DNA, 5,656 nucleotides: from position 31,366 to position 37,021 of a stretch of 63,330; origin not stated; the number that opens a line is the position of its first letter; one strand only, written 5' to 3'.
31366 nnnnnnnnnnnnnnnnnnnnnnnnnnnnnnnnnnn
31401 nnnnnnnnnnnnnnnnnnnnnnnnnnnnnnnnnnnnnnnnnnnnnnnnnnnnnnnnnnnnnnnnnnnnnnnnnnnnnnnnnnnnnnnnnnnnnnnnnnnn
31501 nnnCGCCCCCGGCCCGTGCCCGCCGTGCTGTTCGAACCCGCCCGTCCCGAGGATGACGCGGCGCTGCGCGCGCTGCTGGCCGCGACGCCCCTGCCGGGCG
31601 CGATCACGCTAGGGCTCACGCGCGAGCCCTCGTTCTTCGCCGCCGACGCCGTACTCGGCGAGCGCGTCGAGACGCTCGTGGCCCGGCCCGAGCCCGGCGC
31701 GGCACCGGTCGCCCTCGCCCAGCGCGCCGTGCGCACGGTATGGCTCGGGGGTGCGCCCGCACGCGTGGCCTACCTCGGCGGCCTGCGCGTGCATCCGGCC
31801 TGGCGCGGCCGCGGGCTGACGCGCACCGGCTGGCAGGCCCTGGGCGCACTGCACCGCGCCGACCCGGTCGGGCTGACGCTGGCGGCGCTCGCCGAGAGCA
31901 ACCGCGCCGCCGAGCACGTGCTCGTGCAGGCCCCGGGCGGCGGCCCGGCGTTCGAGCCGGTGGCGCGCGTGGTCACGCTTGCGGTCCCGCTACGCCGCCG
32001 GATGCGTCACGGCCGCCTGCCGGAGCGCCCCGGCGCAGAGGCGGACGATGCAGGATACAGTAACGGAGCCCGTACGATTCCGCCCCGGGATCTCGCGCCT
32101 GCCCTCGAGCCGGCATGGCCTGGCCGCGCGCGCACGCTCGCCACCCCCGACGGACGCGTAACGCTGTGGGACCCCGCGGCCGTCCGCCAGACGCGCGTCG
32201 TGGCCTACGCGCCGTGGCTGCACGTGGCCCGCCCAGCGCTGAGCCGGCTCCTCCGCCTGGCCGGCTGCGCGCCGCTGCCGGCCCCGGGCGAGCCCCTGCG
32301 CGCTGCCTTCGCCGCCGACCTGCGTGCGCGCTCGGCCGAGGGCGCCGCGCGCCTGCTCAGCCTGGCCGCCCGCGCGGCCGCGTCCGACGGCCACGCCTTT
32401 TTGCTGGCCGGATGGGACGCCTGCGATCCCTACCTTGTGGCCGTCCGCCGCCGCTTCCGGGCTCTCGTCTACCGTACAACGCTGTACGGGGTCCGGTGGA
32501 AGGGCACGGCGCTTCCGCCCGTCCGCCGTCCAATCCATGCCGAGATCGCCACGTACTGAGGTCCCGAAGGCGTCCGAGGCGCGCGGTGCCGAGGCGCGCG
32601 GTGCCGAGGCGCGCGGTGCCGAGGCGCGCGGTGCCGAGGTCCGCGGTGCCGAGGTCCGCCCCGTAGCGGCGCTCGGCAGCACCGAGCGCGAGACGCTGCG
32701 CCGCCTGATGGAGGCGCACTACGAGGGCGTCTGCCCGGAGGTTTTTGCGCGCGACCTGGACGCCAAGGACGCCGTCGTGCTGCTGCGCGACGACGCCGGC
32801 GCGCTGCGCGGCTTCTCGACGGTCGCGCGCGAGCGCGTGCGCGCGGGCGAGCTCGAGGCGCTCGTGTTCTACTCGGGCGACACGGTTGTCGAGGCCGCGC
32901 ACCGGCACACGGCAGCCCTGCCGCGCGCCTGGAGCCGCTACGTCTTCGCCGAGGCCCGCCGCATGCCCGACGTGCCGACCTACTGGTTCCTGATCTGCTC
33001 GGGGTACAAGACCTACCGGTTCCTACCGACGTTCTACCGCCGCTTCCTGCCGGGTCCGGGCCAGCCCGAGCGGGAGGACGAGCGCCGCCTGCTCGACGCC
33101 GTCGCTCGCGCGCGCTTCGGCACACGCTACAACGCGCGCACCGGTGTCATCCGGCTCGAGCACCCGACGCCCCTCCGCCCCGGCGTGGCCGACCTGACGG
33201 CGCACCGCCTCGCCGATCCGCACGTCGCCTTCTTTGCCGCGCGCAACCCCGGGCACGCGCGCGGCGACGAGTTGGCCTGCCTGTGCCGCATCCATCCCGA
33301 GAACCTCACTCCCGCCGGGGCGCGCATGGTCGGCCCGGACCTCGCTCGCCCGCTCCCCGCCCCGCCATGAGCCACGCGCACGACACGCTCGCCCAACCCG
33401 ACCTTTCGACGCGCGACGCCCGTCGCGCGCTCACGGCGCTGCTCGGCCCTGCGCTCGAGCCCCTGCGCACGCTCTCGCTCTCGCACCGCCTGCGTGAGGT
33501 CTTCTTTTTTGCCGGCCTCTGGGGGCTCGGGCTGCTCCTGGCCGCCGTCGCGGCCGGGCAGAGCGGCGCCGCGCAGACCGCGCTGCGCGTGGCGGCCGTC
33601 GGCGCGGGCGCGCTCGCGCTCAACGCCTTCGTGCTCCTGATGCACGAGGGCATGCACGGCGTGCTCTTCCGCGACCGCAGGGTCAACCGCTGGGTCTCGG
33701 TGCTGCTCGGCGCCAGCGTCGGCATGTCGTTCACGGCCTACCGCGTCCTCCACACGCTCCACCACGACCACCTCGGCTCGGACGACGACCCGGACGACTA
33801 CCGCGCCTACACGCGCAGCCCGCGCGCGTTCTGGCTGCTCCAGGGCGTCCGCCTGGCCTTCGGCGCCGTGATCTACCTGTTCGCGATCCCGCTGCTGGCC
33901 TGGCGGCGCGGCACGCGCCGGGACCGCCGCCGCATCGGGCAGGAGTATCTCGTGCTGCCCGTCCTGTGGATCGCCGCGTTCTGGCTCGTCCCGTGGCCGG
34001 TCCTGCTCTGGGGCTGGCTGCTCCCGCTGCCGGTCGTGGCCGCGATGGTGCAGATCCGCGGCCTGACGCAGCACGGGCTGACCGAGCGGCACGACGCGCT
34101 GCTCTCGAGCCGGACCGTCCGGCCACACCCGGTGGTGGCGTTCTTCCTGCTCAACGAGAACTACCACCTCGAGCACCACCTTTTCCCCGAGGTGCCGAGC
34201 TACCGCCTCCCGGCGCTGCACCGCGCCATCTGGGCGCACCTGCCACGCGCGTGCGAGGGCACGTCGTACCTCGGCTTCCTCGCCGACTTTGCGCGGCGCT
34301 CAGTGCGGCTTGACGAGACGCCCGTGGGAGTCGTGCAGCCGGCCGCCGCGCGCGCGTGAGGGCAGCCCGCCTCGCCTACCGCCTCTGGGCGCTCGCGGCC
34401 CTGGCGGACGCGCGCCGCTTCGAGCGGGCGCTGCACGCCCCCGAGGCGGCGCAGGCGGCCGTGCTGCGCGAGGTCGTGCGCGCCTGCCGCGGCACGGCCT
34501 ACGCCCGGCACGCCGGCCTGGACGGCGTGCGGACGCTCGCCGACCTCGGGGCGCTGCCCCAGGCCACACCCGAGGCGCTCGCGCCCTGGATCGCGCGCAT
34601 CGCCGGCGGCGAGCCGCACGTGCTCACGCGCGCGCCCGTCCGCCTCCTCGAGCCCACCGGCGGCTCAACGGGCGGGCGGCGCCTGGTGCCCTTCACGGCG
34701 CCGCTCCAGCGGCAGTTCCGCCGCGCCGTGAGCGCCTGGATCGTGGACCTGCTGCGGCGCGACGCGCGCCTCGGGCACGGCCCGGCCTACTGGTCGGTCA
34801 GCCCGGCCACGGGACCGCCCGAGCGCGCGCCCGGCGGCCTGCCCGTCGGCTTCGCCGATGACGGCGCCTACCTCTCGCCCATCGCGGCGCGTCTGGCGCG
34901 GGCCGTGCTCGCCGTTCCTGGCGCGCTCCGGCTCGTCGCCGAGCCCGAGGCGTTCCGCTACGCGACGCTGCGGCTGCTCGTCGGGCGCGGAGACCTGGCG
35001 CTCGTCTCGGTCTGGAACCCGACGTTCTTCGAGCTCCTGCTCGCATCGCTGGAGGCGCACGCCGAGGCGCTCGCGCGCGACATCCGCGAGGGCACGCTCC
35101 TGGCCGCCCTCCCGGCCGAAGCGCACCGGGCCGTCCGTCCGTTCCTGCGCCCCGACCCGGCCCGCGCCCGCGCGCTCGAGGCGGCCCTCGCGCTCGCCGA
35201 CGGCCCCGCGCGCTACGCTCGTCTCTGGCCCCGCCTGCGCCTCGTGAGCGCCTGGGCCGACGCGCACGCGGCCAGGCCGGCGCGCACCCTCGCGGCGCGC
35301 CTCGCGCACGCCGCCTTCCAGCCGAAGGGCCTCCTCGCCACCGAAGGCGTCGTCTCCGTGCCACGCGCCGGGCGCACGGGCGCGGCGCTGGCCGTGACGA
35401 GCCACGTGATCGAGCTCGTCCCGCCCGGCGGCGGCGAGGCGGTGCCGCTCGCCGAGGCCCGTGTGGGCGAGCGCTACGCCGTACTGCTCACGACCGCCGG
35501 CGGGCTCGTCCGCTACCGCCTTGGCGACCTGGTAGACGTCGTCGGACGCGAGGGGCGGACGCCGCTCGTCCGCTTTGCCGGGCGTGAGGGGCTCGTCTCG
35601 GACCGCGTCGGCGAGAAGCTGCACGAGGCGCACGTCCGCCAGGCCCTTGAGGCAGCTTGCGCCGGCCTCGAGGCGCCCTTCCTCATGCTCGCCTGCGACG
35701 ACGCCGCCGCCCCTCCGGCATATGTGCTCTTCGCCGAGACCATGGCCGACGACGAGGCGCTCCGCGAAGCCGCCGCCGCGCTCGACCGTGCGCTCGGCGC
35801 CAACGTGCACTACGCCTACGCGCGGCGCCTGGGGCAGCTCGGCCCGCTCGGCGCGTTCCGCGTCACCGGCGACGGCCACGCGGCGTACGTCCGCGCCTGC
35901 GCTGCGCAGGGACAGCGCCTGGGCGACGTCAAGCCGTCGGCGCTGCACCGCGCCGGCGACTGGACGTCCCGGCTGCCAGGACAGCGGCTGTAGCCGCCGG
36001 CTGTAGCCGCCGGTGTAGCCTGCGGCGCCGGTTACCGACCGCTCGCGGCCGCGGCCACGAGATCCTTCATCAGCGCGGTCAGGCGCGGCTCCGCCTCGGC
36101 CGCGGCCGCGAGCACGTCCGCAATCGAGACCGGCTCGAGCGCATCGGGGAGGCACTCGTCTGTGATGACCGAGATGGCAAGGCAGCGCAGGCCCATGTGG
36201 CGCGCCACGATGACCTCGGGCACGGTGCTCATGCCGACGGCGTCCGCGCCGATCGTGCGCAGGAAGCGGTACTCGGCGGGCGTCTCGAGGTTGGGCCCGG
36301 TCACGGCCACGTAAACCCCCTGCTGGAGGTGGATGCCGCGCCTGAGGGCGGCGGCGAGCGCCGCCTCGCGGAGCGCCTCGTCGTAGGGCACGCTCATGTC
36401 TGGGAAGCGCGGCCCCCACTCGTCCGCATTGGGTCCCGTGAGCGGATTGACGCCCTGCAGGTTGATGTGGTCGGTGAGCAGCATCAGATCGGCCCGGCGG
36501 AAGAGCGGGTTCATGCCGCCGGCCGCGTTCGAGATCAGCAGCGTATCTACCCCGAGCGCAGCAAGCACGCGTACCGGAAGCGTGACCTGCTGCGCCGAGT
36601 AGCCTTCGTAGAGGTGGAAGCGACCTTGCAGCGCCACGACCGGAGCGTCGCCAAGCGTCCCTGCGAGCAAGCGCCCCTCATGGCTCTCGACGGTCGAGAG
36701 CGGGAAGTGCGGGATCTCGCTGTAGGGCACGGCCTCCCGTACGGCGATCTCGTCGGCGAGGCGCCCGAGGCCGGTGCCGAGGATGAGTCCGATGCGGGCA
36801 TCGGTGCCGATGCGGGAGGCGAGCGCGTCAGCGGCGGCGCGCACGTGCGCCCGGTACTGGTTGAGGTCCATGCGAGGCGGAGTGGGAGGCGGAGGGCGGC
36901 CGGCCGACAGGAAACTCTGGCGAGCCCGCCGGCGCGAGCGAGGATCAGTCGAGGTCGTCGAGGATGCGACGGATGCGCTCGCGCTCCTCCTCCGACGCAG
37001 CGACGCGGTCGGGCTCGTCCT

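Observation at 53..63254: A different short tandem repeat at almost every gene boundary (23 arrays in 63 kb)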

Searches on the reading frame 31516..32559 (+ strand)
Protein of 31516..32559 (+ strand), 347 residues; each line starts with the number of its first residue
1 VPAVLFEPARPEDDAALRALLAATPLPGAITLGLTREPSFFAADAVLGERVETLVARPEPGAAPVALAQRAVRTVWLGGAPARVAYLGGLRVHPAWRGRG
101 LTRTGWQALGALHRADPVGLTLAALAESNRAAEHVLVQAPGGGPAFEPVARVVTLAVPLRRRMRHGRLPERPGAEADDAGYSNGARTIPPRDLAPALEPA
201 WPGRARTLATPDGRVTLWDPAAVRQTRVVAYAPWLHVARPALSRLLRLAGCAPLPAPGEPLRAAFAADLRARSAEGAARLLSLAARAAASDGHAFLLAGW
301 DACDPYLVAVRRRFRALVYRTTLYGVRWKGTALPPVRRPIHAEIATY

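Call 28: search_protein_families(library=pfam, proteins=[window:31516-32559:+], max_evalue=0.01)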
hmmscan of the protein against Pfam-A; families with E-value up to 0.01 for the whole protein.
window:31516-32559:+ (347 aa): 1 family
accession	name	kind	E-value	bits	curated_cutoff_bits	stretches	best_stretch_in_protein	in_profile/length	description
PF00583.31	Acetyltransf_1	-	0.00086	20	20.7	1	75-135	48-110/116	Acetyltransferase (GNAT) family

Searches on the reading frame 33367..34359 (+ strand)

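Call 39: search_protein_families(library=pfam, proteins=[window:33367-34359:+])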
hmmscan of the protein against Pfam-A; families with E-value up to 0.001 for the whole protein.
window:33367-34359:+ (330 aa): 1 family
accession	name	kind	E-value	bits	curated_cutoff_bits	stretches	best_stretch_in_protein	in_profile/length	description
PF00487.30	FA_desaturase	-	2.1e-40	139.5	29.7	1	77-295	9-245/253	Fatty acid desaturase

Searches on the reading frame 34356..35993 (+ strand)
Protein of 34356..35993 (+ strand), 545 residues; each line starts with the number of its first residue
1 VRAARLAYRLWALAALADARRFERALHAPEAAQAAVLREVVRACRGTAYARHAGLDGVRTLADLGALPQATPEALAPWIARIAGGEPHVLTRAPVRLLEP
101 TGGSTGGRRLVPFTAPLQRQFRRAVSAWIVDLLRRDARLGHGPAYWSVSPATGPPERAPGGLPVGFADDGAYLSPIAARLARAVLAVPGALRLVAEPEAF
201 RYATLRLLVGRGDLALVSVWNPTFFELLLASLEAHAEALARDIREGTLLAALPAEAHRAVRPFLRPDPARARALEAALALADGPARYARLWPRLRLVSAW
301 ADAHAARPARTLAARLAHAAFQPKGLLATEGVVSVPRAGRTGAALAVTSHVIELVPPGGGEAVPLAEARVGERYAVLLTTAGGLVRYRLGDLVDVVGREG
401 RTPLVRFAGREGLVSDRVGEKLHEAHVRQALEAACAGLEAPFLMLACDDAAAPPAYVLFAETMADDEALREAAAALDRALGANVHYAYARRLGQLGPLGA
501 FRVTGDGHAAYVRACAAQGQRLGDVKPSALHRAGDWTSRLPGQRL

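Call 6: search_protein_families(library=pfam, proteins=[window:34356-35993:+])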
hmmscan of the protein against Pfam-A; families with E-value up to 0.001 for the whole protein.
window:34356-35993:+ (545 aa): 3 families
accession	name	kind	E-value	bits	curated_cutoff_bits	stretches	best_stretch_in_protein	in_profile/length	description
PF03321.19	GH3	-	1.4e-33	116.9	23.6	1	20-301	3-284/304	GH3 family N-terminal domain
PF23571.1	GH3_M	-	2e-12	47.5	23.6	1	361-410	26-75/75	GH3 family central domain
PF23572.1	GH3_C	-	3e-08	34.8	23.6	1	426-530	2-114/119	GH3 family C-terminal domain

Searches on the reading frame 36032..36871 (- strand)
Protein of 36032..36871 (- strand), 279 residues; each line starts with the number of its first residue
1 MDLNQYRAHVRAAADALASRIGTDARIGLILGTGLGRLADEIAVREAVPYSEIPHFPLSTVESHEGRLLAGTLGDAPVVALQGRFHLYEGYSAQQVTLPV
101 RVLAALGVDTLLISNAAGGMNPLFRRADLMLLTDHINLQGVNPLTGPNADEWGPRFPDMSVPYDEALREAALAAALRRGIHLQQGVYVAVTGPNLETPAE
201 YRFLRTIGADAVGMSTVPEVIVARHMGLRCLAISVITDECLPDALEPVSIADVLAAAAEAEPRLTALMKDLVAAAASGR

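Call 6: search_protein_families(library=pfam, proteins=[window:36032-36871:-])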
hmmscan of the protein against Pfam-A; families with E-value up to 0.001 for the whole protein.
window:36032-36871:- (279 aa): 1 family
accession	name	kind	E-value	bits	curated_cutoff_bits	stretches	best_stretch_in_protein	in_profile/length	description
PF01048.26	PNP_UDP_1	-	5.1e-58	196.7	25.1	1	26-272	1-232/233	Phosphorylase superfamily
